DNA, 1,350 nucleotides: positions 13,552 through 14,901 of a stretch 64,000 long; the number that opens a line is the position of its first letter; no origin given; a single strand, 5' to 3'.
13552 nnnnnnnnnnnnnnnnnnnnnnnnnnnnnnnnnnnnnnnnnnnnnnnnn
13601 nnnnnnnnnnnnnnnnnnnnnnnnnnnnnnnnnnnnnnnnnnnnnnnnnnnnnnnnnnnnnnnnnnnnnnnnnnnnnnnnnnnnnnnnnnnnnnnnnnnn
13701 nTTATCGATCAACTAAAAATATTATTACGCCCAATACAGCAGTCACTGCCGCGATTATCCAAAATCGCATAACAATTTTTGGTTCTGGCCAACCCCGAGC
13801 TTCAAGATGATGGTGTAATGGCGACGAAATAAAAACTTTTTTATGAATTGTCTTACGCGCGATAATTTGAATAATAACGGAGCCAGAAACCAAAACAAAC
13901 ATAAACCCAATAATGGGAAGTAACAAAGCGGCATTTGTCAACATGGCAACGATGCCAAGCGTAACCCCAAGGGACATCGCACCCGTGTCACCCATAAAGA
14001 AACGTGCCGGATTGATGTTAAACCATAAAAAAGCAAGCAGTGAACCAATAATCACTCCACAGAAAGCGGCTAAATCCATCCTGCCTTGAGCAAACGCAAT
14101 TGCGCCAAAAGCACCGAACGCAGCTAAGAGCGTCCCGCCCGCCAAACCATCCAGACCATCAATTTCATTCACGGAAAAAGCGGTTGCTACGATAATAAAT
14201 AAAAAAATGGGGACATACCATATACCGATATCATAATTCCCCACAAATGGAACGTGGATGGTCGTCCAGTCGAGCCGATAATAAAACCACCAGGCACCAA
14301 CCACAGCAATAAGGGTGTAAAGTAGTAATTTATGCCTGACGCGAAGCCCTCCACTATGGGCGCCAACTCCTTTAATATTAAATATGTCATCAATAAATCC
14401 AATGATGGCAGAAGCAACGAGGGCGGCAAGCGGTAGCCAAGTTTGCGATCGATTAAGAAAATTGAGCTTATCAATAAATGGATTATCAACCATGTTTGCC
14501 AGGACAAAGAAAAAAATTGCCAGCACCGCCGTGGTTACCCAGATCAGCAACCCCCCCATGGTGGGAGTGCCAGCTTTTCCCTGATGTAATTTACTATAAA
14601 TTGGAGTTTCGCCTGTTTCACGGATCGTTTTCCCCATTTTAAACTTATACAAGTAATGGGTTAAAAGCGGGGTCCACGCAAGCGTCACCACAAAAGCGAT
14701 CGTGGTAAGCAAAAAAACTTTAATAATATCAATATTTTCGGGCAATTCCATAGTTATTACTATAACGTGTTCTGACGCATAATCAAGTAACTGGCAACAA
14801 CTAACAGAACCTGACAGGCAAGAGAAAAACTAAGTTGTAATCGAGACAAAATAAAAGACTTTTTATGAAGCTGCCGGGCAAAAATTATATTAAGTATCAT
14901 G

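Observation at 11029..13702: In-frame fusion of an alpha/beta-hydrolase domain to the N-terminus of MurD, plus a NUDIX gene inserted between mraY and murD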

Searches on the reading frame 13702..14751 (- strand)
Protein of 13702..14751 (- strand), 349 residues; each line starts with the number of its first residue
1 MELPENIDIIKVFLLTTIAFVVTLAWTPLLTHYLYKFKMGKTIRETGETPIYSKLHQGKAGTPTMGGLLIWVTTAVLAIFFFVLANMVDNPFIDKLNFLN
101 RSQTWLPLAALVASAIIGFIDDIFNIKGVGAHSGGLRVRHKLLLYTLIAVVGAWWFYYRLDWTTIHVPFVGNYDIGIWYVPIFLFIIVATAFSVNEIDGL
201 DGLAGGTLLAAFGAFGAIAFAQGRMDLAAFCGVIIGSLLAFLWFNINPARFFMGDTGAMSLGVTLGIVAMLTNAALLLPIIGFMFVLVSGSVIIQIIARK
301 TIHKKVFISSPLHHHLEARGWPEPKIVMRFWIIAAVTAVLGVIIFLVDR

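Call 3: search_protein_families(library=pfam, proteins=[window:13702-14751:-], max_evalue=0.01)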
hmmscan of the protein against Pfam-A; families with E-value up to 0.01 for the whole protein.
window:13702-14751:- (349 aa): 2 families
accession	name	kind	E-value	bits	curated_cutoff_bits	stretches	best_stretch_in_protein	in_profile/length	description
PF00953.26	Glycos_transf_4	-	5.7e-32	111.3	27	1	107-271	4-158/160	Glycosyl transferase family 4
PF10555.14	MraY_sig1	-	4.2e-05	23.2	20.1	1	59-70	1-12/13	Phospho-N-acetylmuramoyl-pentapeptide-transferase signature 1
